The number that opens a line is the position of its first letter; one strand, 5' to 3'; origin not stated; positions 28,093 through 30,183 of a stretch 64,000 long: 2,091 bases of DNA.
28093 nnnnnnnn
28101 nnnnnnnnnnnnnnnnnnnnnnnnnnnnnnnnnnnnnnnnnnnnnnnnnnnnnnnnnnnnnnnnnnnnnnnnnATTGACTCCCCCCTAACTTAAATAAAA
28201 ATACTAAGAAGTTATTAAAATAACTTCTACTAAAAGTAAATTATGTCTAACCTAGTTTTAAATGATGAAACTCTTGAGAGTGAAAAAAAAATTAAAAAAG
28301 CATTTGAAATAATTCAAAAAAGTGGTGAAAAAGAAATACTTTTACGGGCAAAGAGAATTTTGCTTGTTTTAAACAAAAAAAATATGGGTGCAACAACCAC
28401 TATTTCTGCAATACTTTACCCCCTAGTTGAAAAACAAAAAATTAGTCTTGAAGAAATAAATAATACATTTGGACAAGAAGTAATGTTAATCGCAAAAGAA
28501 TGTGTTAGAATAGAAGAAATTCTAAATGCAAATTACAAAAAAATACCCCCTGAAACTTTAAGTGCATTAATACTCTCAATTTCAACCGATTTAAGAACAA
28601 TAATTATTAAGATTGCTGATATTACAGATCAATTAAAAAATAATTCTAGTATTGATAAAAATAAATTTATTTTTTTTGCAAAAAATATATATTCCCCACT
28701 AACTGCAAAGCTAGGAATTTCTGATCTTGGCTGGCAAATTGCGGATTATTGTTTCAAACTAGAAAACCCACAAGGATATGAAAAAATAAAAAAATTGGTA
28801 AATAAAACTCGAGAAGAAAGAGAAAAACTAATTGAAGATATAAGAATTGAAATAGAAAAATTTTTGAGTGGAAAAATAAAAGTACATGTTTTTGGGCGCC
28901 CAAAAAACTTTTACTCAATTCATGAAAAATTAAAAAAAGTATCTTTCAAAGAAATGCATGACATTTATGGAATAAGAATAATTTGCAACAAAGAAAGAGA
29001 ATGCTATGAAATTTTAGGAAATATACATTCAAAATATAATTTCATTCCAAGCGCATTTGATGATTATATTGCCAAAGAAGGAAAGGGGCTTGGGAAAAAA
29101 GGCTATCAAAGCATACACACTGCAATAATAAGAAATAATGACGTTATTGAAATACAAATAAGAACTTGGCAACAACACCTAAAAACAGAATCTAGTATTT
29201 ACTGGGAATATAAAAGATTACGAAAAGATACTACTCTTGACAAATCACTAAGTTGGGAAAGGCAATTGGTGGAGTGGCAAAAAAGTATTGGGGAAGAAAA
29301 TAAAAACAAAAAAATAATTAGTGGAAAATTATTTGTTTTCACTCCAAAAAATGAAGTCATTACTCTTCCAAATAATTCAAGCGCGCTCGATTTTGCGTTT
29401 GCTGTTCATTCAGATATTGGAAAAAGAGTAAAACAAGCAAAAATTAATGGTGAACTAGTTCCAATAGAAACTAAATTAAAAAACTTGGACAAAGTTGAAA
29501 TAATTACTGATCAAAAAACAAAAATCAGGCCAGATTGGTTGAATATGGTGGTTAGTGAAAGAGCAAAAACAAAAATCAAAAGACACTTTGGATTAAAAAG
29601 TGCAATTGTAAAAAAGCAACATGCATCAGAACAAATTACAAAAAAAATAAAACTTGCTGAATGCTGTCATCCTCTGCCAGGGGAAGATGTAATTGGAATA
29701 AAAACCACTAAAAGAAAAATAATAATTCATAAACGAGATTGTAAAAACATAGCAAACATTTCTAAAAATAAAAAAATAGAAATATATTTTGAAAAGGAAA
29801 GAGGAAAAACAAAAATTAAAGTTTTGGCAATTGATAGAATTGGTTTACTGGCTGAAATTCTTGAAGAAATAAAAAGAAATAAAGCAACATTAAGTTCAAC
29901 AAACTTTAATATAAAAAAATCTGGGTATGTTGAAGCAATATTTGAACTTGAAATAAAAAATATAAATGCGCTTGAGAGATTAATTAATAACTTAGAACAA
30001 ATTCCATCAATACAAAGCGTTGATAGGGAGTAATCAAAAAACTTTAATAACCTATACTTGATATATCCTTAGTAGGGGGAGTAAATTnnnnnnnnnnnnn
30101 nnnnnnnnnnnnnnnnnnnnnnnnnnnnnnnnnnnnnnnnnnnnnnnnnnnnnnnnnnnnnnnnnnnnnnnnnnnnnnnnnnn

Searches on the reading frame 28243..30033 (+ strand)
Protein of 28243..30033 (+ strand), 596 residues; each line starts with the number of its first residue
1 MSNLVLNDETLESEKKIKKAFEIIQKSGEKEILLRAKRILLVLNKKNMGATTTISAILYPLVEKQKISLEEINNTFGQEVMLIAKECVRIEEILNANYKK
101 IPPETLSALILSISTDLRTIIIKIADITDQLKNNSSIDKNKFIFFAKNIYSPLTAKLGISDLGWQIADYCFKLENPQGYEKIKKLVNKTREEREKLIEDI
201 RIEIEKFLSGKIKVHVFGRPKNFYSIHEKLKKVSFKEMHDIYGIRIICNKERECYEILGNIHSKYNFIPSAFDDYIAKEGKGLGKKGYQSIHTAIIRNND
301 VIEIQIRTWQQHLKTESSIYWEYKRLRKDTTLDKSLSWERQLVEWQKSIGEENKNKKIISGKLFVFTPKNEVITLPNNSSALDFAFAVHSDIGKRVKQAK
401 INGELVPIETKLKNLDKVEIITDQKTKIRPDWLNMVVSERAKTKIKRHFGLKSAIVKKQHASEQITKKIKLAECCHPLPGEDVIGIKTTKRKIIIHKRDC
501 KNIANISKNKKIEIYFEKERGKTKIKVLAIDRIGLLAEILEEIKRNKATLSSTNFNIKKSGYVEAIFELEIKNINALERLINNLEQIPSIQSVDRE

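Call 5: search_protein_families(library=pfam, proteins=[window:28243-30033:+])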
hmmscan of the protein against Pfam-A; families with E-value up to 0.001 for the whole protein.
window:28243-30033:+ (596 aa): 4 families
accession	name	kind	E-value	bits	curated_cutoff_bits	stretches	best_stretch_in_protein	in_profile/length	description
PF04607.23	RelA_SpoT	-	5.5e-26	91.5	27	1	218-325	1-110/113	Region found in RelA / SpoT proteins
PF02824.27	TGS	-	9.7e-19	67.6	22.2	1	364-422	2-60/60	TGS domain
PF13291.12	ACT_4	-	3.6e-16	60.1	27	1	522-595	6-80/80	ACT domain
PF13328.12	HD_4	-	3.4e-14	53.3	27.2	1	26-159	14-155/156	HD domain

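Call 32: search_protein_families(library=ncbifam, proteins=[window:28243-30033:+], max_evalue=0.00001)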
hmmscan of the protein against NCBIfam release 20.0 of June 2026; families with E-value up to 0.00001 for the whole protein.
window:28243-30033:+ (596 aa): 3 families
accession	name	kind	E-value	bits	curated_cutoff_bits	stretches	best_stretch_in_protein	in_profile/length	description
TIGR00691.1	spoT_relA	subfamily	5.4e-118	395.2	499.2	2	41-449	29-449/687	RelA/SpoT family protein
NF008124.0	PRK10872.1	equivalog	2.3e-92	310.8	728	2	28-465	51-511/744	GTP diphosphokinase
NF008303.0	PRK11092.1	equivalog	6e-80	269.3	947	2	27-447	41-472/702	bifunctional GTP diphosphokinase/guanosine-3',5'-bis pyrophosphate 3'-pyrophosphohydrolase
